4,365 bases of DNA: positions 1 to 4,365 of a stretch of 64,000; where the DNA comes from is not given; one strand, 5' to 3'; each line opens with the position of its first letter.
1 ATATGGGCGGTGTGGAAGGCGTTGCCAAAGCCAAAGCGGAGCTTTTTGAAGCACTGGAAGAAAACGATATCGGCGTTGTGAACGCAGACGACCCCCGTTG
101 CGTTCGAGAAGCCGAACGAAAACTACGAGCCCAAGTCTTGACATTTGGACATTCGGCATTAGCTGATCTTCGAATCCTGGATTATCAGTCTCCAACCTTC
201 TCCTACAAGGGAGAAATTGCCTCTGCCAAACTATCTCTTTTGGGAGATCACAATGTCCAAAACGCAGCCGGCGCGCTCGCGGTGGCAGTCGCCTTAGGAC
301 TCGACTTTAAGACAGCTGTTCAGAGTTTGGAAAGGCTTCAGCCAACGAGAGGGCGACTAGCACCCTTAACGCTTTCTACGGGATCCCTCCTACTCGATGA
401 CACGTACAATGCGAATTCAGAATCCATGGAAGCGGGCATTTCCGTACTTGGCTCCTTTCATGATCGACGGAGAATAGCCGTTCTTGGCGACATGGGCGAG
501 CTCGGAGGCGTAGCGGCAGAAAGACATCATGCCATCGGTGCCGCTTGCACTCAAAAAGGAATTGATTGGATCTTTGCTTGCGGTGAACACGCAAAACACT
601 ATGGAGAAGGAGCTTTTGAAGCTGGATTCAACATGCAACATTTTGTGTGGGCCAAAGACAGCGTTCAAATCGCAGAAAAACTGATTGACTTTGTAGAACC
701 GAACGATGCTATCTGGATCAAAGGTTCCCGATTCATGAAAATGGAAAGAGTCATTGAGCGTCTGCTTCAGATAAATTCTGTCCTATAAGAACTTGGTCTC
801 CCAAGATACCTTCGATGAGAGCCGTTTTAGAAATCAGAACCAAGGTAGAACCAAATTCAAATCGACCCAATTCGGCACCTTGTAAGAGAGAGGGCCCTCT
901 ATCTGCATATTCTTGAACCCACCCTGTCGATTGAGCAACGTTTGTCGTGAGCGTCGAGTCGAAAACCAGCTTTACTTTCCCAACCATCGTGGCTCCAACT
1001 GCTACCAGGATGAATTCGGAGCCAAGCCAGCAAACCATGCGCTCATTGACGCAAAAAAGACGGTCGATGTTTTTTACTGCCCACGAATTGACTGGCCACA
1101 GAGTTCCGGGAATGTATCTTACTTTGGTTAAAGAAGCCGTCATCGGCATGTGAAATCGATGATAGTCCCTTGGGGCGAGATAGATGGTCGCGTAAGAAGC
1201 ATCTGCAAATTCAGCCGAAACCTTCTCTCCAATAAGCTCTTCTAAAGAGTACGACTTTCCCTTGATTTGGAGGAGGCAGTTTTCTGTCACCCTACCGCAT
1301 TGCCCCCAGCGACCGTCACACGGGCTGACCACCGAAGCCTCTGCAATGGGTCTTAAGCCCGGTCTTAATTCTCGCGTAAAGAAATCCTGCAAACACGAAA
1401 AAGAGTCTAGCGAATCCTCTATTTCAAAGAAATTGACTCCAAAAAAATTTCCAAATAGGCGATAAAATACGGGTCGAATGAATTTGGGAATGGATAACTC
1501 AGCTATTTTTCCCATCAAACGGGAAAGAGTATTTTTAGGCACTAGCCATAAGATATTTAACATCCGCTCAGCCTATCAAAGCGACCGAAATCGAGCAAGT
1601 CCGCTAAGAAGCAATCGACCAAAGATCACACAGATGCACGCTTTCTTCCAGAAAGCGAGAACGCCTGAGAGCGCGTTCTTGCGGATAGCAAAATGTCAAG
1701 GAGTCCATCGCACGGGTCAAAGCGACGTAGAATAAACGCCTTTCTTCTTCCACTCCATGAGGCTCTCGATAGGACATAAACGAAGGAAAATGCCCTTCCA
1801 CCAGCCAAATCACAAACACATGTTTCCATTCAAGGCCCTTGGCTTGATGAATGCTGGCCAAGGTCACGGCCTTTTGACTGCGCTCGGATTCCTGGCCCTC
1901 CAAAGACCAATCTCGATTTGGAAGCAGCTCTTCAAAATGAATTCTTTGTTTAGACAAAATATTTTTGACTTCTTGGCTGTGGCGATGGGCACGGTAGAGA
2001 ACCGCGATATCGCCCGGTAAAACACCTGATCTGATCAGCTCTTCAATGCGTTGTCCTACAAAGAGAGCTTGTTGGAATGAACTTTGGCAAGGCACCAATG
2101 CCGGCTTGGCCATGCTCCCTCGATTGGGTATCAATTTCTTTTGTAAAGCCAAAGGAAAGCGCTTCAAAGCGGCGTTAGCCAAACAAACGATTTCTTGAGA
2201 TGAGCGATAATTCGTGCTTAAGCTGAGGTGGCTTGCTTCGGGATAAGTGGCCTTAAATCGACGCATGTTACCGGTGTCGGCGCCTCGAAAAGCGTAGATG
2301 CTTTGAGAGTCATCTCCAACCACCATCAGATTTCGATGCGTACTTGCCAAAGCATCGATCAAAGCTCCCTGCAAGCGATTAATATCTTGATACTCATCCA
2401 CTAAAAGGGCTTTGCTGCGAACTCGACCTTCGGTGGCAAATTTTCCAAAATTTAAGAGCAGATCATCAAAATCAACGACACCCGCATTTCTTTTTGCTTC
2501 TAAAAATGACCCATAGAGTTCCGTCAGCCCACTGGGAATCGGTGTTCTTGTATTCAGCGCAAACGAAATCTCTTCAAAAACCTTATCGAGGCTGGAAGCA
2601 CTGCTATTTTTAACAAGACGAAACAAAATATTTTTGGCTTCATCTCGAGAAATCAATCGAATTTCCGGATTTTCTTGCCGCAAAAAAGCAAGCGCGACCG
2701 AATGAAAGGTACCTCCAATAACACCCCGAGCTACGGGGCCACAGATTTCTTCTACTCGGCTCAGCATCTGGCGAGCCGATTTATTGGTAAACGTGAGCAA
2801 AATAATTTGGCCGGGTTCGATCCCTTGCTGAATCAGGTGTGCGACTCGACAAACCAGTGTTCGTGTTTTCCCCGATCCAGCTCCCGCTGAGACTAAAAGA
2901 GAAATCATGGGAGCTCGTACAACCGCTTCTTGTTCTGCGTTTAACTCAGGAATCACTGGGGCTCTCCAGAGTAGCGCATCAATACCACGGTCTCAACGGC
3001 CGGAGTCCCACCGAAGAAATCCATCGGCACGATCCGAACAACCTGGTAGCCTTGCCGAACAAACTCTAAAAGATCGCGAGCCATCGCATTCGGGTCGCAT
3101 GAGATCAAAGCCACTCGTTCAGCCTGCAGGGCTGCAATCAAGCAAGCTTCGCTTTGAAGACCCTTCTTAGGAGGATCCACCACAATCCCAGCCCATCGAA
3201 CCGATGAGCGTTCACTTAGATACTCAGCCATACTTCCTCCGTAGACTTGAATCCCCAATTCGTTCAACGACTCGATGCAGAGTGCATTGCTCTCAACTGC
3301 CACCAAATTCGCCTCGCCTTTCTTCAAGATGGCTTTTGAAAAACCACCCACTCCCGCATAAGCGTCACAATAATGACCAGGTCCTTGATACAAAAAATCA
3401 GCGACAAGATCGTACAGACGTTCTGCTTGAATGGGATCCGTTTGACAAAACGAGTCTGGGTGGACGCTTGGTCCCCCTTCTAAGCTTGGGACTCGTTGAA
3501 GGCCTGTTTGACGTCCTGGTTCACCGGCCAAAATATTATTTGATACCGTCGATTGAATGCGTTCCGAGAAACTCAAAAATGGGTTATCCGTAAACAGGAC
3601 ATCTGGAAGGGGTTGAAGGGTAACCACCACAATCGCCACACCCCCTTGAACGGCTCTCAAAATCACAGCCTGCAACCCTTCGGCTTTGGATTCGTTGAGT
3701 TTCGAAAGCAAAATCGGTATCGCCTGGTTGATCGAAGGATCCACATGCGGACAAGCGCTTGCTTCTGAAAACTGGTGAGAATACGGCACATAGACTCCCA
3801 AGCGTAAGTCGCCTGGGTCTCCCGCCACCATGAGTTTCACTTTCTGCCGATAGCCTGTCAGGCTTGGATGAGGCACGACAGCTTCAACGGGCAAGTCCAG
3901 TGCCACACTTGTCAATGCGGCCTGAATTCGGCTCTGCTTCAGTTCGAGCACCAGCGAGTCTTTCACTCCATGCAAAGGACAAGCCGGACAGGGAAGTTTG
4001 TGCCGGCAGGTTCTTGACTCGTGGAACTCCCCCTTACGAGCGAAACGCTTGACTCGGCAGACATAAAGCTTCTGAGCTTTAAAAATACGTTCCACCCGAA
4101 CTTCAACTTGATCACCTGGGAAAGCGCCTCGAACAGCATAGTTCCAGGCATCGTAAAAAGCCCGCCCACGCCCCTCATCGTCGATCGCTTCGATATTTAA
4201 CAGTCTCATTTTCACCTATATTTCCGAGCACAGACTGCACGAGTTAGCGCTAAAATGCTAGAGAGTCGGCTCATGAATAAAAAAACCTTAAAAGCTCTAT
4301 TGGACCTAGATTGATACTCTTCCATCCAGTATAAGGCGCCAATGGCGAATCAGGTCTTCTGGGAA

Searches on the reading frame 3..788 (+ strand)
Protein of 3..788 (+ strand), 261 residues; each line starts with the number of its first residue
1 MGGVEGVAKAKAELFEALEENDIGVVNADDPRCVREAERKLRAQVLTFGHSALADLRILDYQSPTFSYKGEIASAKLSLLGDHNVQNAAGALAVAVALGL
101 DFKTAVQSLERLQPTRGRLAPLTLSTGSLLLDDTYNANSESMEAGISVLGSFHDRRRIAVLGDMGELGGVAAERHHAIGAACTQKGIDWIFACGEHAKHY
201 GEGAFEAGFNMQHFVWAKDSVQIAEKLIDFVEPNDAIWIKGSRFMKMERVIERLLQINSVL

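Call 43: search_protein_families(library=pfam, proteins=[window:3-788:+], max_evalue=0.001)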
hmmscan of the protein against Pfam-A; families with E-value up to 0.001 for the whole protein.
window:3-788:+ (261 aa): 2 families
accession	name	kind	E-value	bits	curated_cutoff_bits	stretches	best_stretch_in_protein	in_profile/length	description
PF08245.18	Mur_ligase_M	-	2.8e-15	57.2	24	1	3-95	98-200/200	Mur ligase middle domain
PF02875.26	Mur_ligase_C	-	2.4e-14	54.7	28.4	1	118-243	2-127/127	Mur ligase, glutamate ligase domain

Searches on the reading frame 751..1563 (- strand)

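Call 43: search_protein_families(library=pfam, proteins=[window:751-1563:-], max_evalue=0.001)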
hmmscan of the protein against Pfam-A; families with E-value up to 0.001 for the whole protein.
window:751-1563:- (270 aa): 1 family
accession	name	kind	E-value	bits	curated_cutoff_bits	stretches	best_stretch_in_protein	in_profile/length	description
PF02666.20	PS_Dcarbxylase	-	2.4e-52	177.9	22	1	58-248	1-177/198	Phosphatidylserine decarboxylase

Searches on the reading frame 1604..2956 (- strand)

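Call 43: search_protein_families(library=pfam, proteins=[window:1604-2956:-], max_evalue=0.001)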
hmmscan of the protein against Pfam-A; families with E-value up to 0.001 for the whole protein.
window:1604-2956:- (450 aa): 7 families
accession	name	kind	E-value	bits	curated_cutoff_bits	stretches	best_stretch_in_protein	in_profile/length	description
PF00580.27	UvrD-helicase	-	7.5e-53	180.4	23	2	5-100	1-98/271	UvrD/REP helicase N-terminal domain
PF13361.12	UvrD_C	-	9e-34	117.9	25.6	2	351-424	272-347/350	UvrD-like helicase C-terminal domain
PF13245.12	AAA_19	-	4.5e-24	85.6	25.1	1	10-224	3-134/134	AAA domain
PF13538.12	UvrD_C_2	-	7.6e-10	38.9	27.4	1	366-420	4-49/52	UvrD-like helicase C-terminal domain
PF01443.25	Viral_helicase1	-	3.4e-08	34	21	0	327-423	178-227/228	Viral superfamily 1 RNA helicase core domain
PF13604.12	AAA_30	-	1.9e-06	28.2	27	1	4-67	1-65/191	AAA domain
PF13087.12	AAA_12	-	0.0008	19.5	27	0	296-421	91-189/195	AAA domain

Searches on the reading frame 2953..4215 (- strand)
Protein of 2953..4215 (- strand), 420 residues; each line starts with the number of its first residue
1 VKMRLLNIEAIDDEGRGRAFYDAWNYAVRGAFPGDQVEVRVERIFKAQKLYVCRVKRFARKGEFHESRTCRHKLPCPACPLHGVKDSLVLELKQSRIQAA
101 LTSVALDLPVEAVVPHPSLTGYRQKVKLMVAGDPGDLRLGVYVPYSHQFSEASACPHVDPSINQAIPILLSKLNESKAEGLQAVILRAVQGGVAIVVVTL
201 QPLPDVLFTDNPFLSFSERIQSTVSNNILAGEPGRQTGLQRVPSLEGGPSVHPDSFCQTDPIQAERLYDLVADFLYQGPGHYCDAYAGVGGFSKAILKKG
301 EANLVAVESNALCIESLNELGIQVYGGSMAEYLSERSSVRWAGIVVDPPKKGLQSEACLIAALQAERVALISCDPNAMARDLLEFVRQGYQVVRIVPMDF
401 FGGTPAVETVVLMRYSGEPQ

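Call 43: search_protein_families(library=pfam, proteins=[window:2953-4215:-], max_evalue=0.001)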
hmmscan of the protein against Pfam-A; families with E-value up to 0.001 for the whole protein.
window:2953-4215:- (420 aa): 1 family
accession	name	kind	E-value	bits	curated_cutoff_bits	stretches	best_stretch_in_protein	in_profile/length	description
PF05958.17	tRNA_U5-meth_tr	-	1.7e-06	27.8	23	1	341-413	284-354/357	tRNA (Uracil-5-)-methyltransferase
